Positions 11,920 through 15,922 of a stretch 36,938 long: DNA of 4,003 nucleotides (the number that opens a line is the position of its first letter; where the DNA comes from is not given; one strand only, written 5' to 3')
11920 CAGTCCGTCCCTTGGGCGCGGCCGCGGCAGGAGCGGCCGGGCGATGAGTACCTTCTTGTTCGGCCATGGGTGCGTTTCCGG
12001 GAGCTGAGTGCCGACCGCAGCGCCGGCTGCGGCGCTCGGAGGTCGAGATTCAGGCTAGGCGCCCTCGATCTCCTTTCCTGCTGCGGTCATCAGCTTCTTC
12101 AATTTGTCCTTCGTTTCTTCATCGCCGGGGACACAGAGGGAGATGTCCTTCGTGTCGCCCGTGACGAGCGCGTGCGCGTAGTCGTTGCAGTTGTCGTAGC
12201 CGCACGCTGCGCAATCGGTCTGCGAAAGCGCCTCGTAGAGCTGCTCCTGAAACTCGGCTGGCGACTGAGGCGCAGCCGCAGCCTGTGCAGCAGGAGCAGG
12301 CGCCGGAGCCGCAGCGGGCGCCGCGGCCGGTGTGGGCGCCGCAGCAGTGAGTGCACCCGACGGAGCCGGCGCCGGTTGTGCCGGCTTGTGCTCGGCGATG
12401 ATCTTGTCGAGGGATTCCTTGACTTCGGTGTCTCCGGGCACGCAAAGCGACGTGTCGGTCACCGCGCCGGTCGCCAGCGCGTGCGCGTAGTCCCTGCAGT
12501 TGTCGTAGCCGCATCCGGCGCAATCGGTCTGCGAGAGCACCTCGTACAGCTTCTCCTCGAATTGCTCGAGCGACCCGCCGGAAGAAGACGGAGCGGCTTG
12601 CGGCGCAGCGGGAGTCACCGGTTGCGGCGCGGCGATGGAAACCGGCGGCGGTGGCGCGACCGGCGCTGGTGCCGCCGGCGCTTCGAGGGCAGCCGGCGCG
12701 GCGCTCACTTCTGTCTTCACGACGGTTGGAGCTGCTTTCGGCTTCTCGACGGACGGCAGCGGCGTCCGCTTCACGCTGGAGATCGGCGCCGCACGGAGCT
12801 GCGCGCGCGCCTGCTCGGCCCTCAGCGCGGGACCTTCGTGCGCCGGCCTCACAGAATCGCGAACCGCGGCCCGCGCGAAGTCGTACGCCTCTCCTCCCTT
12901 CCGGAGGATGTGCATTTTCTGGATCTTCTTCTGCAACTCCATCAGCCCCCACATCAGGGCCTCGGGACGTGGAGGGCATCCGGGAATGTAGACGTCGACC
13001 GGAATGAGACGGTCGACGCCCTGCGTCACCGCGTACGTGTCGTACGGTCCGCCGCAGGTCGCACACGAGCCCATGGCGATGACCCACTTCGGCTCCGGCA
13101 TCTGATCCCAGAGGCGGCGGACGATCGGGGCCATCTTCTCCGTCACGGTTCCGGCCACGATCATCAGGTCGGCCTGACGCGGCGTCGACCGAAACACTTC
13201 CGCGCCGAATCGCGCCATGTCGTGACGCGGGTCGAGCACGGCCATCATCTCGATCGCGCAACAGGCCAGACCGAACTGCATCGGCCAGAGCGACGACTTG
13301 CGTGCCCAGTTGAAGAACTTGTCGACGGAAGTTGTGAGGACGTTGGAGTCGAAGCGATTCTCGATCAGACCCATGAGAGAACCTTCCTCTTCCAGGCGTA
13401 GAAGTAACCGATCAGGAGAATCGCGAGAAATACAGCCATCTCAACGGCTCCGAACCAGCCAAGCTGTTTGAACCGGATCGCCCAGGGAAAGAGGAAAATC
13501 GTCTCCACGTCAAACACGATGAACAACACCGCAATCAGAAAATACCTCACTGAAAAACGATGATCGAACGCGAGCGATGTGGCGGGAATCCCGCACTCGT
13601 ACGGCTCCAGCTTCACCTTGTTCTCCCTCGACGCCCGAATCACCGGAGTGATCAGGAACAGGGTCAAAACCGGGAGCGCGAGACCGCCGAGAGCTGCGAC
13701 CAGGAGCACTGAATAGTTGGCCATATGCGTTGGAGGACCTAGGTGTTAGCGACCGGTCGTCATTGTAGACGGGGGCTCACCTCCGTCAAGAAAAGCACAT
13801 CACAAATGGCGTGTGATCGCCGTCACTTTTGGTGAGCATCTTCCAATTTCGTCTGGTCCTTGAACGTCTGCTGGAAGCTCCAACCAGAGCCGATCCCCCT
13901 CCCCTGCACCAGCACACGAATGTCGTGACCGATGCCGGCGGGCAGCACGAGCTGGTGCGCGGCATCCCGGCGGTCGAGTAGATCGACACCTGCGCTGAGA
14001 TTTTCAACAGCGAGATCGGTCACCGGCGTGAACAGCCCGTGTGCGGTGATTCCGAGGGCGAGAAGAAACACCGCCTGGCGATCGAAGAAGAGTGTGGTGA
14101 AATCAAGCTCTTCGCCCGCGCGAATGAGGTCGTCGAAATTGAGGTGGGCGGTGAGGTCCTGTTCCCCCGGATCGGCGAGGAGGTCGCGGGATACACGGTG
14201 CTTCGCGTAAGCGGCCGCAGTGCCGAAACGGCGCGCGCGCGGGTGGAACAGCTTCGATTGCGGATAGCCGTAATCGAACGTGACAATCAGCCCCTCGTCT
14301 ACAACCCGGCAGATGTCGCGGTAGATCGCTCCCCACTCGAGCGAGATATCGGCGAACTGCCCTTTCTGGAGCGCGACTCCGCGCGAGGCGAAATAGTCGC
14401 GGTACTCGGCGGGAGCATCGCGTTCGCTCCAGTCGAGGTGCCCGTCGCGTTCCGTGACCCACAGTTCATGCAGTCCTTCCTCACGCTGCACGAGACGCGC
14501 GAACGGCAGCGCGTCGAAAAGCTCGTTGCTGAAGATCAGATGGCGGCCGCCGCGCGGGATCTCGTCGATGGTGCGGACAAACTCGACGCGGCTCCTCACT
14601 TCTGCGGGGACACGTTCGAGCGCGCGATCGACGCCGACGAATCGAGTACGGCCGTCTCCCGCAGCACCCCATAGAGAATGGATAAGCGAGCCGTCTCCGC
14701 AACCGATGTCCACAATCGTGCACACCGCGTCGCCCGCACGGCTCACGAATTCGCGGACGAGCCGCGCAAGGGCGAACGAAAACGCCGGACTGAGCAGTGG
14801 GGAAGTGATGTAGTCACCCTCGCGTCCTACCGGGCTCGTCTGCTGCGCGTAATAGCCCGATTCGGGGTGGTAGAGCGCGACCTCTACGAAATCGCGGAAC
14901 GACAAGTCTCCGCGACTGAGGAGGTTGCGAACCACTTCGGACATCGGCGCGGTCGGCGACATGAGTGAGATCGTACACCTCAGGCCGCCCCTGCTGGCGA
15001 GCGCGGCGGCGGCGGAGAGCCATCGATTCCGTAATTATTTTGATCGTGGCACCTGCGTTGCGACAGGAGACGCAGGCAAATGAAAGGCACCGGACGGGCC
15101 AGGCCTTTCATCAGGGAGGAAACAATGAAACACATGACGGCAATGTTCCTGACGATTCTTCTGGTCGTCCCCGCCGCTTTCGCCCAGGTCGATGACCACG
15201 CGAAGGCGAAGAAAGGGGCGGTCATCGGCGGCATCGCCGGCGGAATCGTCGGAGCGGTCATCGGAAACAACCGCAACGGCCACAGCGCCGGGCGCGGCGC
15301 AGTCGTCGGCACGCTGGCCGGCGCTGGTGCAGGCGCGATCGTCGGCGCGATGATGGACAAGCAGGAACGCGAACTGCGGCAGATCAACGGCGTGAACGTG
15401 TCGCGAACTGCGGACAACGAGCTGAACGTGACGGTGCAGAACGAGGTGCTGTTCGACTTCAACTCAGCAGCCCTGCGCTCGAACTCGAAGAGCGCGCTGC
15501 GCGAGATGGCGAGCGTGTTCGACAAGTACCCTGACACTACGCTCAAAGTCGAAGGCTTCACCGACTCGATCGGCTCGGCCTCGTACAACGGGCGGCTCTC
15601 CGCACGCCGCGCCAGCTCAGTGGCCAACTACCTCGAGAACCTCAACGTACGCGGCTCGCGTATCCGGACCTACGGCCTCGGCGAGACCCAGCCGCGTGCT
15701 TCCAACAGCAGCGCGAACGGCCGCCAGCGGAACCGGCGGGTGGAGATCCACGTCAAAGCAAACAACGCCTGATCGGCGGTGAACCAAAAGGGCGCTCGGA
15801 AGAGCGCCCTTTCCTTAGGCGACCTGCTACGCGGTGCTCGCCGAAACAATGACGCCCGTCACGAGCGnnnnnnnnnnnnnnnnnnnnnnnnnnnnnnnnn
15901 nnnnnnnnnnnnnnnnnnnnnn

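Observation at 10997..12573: Three RnfB/CFeSP-type 4-Cys Fe-S modules tethered by Pro/Ala linkers to NuoB (x2) and NuoC (x1) in a NuoEFG-less complex I operon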

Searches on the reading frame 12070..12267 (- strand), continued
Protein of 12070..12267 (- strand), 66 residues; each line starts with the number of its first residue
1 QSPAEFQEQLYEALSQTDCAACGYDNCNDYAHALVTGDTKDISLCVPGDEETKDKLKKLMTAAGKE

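Call 74: find_encoding_contigs(protein=P0354, flank=10000, max_places=3)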
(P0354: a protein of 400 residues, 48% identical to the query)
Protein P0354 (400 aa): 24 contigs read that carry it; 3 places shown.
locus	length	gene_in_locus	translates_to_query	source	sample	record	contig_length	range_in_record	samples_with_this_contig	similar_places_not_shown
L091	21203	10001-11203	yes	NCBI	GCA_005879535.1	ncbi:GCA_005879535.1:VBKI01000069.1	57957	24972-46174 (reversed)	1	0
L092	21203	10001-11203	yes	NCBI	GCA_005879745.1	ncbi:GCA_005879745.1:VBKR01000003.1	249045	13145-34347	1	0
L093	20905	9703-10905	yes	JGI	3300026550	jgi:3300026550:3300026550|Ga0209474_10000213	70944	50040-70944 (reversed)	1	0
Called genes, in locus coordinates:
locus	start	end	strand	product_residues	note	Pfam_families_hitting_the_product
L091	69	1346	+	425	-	PF05694:SBP56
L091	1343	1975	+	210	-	PF02630:SCO1-SenC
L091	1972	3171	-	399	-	PF07690:MFS_1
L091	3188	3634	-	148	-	-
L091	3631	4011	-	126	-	PF07332:Phage_holin_3_6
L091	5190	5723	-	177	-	-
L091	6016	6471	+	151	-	PF00507:Oxidored_q4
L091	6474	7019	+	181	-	PF01058:Oxidored_q6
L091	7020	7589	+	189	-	PF00329:Complex1_30kDa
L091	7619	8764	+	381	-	PF00346:Complex1_49kDa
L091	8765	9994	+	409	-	PF00146:NADHdh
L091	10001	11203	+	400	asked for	PF12838:Fer4_7, PF13187:Fer4_9, PF13237:Fer4_10, PF13484:Fer4_16 (faint), PF00037:Fer4 (weak), PF04060:FeS (weak)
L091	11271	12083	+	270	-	PF00499:Oxidored_q3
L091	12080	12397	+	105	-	PF00420:Oxidored_q2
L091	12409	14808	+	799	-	PF00662:Proton_antipo_N, PF00361:Proton_antipo_M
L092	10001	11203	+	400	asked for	PF12838:Fer4_7, PF13187:Fer4_9, PF13237:Fer4_10, PF13484:Fer4_16 (faint), PF00037:Fer4 (weak), PF04060:FeS (weak)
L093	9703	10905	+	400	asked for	PF12838:Fer4_7, PF13187:Fer4_9, PF13237:Fer4_10, PF13484:Fer4_16 (faint), PF00037:Fer4 (weak), PF04060:FeS (weak)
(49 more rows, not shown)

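Call 78: search_protein_families(library=ncbifam, proteins=[P0354, P0166, P0134], max_evalue=0.001)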
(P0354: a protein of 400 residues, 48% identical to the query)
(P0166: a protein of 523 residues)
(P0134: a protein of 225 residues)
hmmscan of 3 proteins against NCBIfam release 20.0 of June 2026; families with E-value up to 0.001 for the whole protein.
P0354 (400 aa): 60 families (the best 25 are shown)
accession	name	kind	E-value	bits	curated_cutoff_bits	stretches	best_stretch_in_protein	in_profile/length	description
NF004537.0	PRK05888.1-3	equivalog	1.1e-27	96.9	163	1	16-159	8-154/204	NADH-quinone oxidoreductase subunit NuoI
TIGR01971.1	NuoI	subfamily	2.7e-27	94.8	113.05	1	32-150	1-115/121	NADH-quinone oxidoreductase, chain I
TIGR01944.1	rnfB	subfamily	5.9e-26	91.2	68.7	2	219-292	17-88/190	RnfABCDGE type electron transport complex subunit B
NF005503.0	PRK07118.1-2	equivalog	1.2e-24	87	252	3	217-285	15-81/292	RnfABCDGE type electron transport complex subunit B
TIGR00403.1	ndhI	equivalog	2.8e-23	82.4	302.35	1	15-148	8-134/183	NAD(P)H-quinone oxidoreductase subunit I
NF004859.0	PRK06214.1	equivalog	5.6e-23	81.4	432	2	229-315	80-162/539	sulfite reductase subunit alpha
NF003475.0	PRK05113.1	equivalog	3.1e-21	76.1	203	2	224-291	24-87/190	electron transport complex subunit RsxB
NF004538.0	PRK05888.1-4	equivalog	1.6e-20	73.3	135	1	28-142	15-126/162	NADH-quinone oxidoreductase subunit NuoI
NF004536.0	PRK05888.1-1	equivalog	1.3e-19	70.2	212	1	21-149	5-130/180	NADH-quinone oxidoreductase subunit NuoI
NF040612.1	F420_dehyd_FpoI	exception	5.2e-19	68.4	180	1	37-163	10-129/135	F420H2 dehydrogenase subunit FpoI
NF004539.0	PRK05888.1-5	equivalog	9e-19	67.7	225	1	26-147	13-131/162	NADH-quinone oxidoreductase subunit NuoI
NF004540.0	PRK05888.2-1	equivalog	3e-18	65.7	215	1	29-145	4-115/139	NADH-quinone oxidoreductase subunit NuoI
NF004543.0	PRK05888.2-5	equivalog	3.6e-18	65.8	243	1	34-139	24-121/217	NADH-quinone oxidoreductase subunit NuoI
NF009053.0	PRK12387.1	subfamily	4.2e-18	65.8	204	1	45-151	14-108/180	formate hydrogenlyase complex iron-sulfur subunit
NF005504.0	PRK07118.1-3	equivalog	6.3e-18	65.1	437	1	217-292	17-90/293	Fe-S cluster domain-containing protein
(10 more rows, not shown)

P0166 (523 aa): 14 families
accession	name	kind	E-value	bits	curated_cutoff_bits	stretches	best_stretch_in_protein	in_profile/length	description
NF004859.0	PRK06214.1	equivalog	1.4e-187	624.6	432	1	4-523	13-539/539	sulfite reductase subunit alpha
TIGR01931.1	cysJ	equivalog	9.4e-123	410.9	668.15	1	128-523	202-597/597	assimilatory sulfite reductase (NADPH) flavoprotein subunit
NF008197.0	PRK10953.1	equivalog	9.2e-111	371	838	1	155-523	233-601/601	NADPH-dependent assimilatory sulfite reductase flavoprotein subunit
NF045929.1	FNRPetHCyano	equivalog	4.3e-29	101.5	600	1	311-520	185-408/411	ferredoxin--NADP reductase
NF058510.1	bifunc_CpcD_PetH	exception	9.4e-29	100.3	635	1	311-523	181-405/405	bifunctional rod-capping linker CpcD/ferredoxin--NADP reductase PetH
TIGR03224.1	benzo_boxA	equivalog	9.8e-24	84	459.2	1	311-518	199-406/411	benzoyl-CoA 2,3-epoxidase subunit BoxA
TIGR01944.1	rnfB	subfamily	2.1e-08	33.9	68.7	1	66-129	26-88/190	RnfABCDGE type electron transport complex subunit B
NF003475.0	PRK05113.1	equivalog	1.5e-07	31.5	203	1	71-131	31-91/190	electron transport complex subunit RsxB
NF040830.1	sulfhyd_ShyC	equivalog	1.3e-05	24.6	600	1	343-454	75-187/288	NAD(P)-dependent hydrogenase/sulfhydrogenase 2 subunit gamma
NF006446.0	PRK08764.1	equivalog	1.7e-05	24.7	220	1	78-125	10-57/139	Rnf electron transport complex subunit RnfB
NF005415.0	PRK06991.1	equivalog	2.8e-05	23.9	281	1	78-126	9-57/284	electron transport complex subunit RsxB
NF040810.1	BenC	equivalog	7e-05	22.1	430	1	341-479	171-305/333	benzoate 1,2-dioxygenase electron transfer component BenC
NF009805.0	PRK13289.1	equivalog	0.0002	20.4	432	1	310-484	205-372/399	NO-inducible flavohemoprotein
NF005503.0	PRK07118.1-2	equivalog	0.0006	19.1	252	0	64-124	22-83/292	RnfABCDGE type electron transport complex subunit B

P0134 (225 aa): 6 families
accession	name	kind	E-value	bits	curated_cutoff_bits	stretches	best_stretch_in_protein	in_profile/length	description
NF004859.0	PRK06214.1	equivalog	1.5e-28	99.7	432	1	132-219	58-145/539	sulfite reductase subunit alpha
TIGR01944.1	rnfB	subfamily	1.2e-09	38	68.7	1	159-217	33-90/190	RnfABCDGE type electron transport complex subunit B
NF005415.0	PRK06991.1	equivalog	2.2e-09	37.4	281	1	162-221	7-66/284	electron transport complex subunit RsxB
NF003475.0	PRK05113.1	equivalog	2.9e-07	30.5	203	1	162-216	36-89/190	electron transport complex subunit RsxB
NF005503.0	PRK07118.1-2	equivalog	1.2e-06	28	252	1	166-214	38-87/292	RnfABCDGE type electron transport complex subunit B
NF006446.0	PRK08764.1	equivalog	4.6e-05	23.3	220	1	160-216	6-62/139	Rnf electron transport complex subunit RnfB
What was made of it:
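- P0166 is a full member of NF004859 'sulfite reductase subunit alpha' (call 78).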

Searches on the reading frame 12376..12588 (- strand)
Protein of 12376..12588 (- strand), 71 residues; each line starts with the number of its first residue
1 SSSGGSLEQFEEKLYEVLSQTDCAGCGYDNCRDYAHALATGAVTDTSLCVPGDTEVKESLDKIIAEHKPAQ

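Call 18: search_solved_structures(query=window:12376-12588:-, max_evalue=10, show_alignments=4)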
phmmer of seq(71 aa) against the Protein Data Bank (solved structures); distinct sequences matched with E-value up to 10: 4.
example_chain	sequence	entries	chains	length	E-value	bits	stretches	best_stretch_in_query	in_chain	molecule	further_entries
8ahx_B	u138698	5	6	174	0.57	13.9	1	15-64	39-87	Ion-translocating oxidoreductase complex subunit B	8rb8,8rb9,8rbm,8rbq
4djd_C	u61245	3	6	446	0.63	13.8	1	13-63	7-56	Corrinoid/iron-sulfur protein large subunit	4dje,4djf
7zc6_B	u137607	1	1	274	2.1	12.1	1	18-45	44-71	RnfB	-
4ru4_A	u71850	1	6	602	6.2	10.6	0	22-51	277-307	tail spike protein gp49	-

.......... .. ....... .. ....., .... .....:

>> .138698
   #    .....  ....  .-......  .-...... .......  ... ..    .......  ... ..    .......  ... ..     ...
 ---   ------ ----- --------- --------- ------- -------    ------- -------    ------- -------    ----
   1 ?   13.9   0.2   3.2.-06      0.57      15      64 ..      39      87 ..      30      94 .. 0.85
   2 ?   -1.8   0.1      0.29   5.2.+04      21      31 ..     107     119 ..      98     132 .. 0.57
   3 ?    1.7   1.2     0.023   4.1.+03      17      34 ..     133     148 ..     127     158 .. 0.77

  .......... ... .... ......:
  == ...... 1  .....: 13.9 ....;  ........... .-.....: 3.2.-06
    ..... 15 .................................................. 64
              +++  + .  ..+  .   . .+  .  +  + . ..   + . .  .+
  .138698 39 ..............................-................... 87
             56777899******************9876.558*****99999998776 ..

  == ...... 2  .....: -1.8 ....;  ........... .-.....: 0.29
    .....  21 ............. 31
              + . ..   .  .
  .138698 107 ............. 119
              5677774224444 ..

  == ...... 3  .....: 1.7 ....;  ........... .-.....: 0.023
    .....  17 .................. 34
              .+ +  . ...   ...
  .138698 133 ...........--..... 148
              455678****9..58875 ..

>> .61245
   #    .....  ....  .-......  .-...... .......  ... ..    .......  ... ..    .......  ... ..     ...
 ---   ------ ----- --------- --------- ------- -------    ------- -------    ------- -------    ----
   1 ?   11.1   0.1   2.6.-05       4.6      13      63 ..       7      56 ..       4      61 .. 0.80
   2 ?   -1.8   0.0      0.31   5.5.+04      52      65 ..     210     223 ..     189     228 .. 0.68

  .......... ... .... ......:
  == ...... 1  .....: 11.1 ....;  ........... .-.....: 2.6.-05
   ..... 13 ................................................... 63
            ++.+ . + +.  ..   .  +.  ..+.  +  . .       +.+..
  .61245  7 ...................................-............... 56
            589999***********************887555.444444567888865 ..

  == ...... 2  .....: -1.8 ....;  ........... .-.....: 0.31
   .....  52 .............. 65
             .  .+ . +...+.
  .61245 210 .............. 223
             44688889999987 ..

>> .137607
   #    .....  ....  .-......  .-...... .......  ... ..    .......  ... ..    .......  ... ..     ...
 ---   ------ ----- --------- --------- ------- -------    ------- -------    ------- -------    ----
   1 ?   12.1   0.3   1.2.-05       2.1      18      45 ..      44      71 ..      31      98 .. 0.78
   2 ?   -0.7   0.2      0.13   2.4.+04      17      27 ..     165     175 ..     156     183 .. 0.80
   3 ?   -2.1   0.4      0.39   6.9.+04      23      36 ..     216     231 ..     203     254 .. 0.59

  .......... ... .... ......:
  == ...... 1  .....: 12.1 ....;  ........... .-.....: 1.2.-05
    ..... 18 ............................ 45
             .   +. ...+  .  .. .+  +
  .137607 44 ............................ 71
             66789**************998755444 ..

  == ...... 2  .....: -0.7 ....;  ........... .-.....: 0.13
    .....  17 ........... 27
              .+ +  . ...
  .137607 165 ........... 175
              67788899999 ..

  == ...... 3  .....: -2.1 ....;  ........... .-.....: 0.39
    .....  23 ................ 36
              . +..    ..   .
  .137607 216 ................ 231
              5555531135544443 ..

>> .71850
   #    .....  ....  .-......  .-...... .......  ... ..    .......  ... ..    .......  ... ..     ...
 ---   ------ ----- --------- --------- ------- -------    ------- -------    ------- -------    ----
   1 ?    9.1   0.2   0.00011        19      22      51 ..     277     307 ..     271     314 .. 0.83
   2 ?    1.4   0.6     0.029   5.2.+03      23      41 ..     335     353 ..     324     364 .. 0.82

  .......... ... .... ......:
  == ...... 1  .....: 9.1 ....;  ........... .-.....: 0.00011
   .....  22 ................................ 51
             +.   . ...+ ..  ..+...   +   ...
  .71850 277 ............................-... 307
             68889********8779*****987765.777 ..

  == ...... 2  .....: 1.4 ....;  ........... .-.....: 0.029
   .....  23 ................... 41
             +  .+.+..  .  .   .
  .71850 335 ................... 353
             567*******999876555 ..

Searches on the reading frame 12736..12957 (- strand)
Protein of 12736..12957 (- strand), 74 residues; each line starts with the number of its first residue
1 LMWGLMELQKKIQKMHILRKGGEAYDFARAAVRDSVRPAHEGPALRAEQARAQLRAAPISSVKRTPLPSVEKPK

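Call 62: search_solved_structures(query=window:12736-12957:-, max_evalue=10, show_alignments=5)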
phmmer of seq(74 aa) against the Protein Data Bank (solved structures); distinct sequences matched with E-value up to 10: 2.
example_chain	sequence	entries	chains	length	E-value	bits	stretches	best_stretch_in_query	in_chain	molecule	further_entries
7ewc_A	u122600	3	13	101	0.39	14.9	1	21-72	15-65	Putative antitoxin HigA2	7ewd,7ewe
1lm3_B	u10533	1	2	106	1.1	13.6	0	23-56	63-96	SOLUBLE CYTOCHROME B562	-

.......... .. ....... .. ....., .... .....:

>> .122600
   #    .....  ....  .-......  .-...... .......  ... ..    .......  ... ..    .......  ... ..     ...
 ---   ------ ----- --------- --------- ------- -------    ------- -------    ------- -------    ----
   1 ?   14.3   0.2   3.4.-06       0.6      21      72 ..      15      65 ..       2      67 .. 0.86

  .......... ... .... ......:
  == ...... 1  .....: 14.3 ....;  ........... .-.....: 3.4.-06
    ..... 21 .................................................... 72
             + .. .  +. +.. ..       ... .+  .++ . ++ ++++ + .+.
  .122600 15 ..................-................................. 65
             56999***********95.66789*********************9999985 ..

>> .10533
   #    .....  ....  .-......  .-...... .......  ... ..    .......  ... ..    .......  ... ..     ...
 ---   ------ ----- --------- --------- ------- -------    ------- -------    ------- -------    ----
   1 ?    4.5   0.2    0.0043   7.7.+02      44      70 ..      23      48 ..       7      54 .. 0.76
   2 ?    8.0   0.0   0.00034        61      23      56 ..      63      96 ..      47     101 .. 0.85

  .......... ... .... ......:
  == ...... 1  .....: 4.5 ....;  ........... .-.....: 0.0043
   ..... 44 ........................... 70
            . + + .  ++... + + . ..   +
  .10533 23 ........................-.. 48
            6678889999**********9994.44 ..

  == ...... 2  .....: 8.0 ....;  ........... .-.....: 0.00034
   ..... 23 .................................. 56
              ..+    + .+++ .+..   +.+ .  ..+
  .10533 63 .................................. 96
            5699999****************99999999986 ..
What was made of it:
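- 12766..12912 (-): Conserved post-core extension of NuoB (aa ~155-203, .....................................), not Pro/Ala-rich. No match in PDB sequences (call 62).
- Tried and rejected: Searched alone, the segment finds nothing in PDB sequences (call 62).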

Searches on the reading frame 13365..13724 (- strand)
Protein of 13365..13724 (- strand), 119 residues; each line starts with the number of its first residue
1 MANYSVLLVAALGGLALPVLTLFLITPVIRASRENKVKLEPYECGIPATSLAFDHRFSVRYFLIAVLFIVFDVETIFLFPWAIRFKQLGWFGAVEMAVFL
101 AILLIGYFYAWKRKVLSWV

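Call 4: search_protein_families(library=pfam, proteins=[window:13365-13724:-], max_evalue=0.01)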
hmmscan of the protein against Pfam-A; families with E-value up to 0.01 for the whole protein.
window:13365-13724:- (119 aa): 2 families
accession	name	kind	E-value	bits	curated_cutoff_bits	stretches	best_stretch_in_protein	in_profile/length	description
PF00507.24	Oxidored_q4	-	6.4e-34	116.5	23.3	1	21-118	3-99/99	NADH-ubiquinone/plastoquinone oxidoreductase, chain 3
PF14126.11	DUF4293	-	0.0091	16.7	27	0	18-109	14-106/153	Domain of unknown function (DUF4293)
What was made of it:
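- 13365..13724 (-): nuoA. Pfam Oxidored_q4, 6.4e-34 (call 4).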

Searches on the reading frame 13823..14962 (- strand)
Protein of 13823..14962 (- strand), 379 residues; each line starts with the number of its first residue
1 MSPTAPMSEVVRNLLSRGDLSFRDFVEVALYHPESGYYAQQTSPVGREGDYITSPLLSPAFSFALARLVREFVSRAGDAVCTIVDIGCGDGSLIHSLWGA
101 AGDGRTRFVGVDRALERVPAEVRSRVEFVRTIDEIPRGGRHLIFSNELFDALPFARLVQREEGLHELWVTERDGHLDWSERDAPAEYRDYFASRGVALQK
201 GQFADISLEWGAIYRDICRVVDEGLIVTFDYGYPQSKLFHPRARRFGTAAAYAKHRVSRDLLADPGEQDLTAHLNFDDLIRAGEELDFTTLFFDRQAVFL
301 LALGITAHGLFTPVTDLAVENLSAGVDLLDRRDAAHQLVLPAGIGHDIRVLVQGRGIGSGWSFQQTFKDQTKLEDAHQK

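Call 4: search_protein_families(library=pfam, proteins=[window:13823-14962:-], max_evalue=0.01)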
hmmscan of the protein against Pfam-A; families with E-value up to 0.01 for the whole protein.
window:13823-14962:- (379 aa): 1 family
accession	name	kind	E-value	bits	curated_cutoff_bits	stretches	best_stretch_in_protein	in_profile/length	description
PF02636.23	Methyltransf_28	-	3.9e-31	108.8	23.3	1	116-288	71-243/249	Putative S-adenosyl-L-methionine-dependent methyltransferase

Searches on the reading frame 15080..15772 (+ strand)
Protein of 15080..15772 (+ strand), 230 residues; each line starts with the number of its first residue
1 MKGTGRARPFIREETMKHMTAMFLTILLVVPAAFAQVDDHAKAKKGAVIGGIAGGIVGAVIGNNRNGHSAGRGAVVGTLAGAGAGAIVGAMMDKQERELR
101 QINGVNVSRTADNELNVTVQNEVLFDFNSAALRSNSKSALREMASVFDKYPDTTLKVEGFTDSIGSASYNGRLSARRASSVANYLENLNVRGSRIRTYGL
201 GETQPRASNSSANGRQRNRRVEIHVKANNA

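Call 72: search_protein_families(library=pfam, proteins=[window:15080-15772:+], max_evalue=0.0001)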
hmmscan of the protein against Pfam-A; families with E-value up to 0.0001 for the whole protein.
window:15080-15772:+ (230 aa): 2 families
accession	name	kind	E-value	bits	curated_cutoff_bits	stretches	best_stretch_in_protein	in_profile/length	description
PF00691.25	OmpA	-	7e-23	81.3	27.2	1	124-219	1-98/98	OmpA family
PF13488.11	Gly-zipper_Omp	-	2e-07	31.2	25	1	49-96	1-46/46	Glycine zipper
